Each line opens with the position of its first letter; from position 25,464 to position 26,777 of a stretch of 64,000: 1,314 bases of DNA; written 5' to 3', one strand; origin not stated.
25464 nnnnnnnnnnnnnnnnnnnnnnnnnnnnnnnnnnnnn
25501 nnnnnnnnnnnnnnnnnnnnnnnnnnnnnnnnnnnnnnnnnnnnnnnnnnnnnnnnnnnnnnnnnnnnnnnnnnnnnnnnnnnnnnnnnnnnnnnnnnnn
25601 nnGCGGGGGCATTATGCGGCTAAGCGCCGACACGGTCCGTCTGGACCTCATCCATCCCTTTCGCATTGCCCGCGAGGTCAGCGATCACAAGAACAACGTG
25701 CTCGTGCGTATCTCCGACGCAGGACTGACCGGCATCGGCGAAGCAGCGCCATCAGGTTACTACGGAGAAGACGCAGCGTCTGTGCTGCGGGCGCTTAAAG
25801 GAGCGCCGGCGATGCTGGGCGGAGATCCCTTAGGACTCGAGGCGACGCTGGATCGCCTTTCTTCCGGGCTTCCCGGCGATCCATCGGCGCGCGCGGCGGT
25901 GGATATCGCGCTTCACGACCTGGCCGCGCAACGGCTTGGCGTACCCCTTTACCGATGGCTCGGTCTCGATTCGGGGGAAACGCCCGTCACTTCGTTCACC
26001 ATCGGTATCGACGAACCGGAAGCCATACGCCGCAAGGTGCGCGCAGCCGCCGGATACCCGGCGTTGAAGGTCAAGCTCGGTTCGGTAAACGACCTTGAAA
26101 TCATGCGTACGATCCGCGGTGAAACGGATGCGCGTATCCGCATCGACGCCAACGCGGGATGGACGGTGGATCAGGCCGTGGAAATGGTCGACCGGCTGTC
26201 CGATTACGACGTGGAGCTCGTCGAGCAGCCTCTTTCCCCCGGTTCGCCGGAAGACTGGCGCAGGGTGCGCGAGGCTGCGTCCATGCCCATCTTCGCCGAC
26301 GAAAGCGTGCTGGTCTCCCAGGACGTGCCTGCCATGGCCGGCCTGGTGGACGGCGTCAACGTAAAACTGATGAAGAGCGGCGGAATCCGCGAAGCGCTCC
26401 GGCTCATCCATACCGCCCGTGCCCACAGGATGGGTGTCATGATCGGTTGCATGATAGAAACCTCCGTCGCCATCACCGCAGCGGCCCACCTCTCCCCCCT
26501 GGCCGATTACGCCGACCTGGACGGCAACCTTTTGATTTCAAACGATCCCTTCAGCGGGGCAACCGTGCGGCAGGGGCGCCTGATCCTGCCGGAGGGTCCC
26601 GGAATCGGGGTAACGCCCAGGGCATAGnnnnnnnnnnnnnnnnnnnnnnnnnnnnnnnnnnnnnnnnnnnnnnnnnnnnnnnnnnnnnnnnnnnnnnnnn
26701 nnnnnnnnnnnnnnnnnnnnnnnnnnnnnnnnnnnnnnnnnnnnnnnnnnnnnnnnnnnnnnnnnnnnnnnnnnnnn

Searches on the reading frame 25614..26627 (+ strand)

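Call 17: search_protein_families(library=ncbifam, proteins=[window:25614-26627:+], max_evalue=0.001)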
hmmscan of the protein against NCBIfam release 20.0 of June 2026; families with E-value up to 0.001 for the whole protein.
window:25614-26627:+ (337 aa): 16 families
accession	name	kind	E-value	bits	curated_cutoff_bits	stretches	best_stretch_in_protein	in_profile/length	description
NF042940.1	racemase_DgcA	equivalog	2.1e-73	247.4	400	1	5-325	3-316/323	N-acetyl-D-Glu racemase DgcA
NF011708.0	PRK15129.1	equivalog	4.5e-46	157.3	343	1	12-323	13-319/321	L-Ala-D/L-Glu epimerase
NF041118.1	A_G_epim_Thtga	equivalog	1.3e-43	149.4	500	1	9-321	12-336/341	L-Ala-D/L-Glu epimerase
TIGR02534.1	mucon_cyclo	subfamily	4.4e-36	124.7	334.95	1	8-334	9-356/368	muconate/chloromuconate family cycloisomerase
TIGR01928.1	menC_lowGC_arch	equivalog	8.5e-27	94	200.65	1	8-298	3-301/325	o-succinylbenzoate synthase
NF043002.1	HProlDhtase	equivalog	3.1e-26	92.1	500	1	29-336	35-355/366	cis-3-hydroxy-L-proline dehydratase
NF002782.0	PRK02901.1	equivalog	5.2e-20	71.7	288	1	138-297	93-262/328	o-succinylbenzoate synthase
TIGR01927.1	menC_gam_Gplu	equivalog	2.5e-17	63.1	130.55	1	11-294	6-279/307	o-succinylbenzoate synthase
NF047820.1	TalGalacDh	equivalog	5.3e-17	61.8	500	1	64-334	73-355/371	L-talarate/galactarate dehydratase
NF010624.0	PRK14017.1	equivalog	8.9e-14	51.4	311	1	31-294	18-300/382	galactonate dehydratase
NF002739.0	PRK02714.1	equivalog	1.1e-12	48.1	259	1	150-294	136-287/320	o-succinylbenzoate synthase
NF003473.0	PRK05105.1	equivalog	1.1e-12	47.7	236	1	134-294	122-287/331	o-succinylbenzoate synthase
NF040790.2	glucon_galact_dh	equivalog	1.4e-12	47.2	750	1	91-295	92-319/390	bifunctional D-gluconate/D-galactonate dehydratase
NF043051.1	ManoateDhtManD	equivalog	2.2e-12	46.5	550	2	24-161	13-155/403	D-mannonate dehydratase ManD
NF040866.1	AraD_Arch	equivalog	3.1e-12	46.2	650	1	94-334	105-360/372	arabinonate dehydratase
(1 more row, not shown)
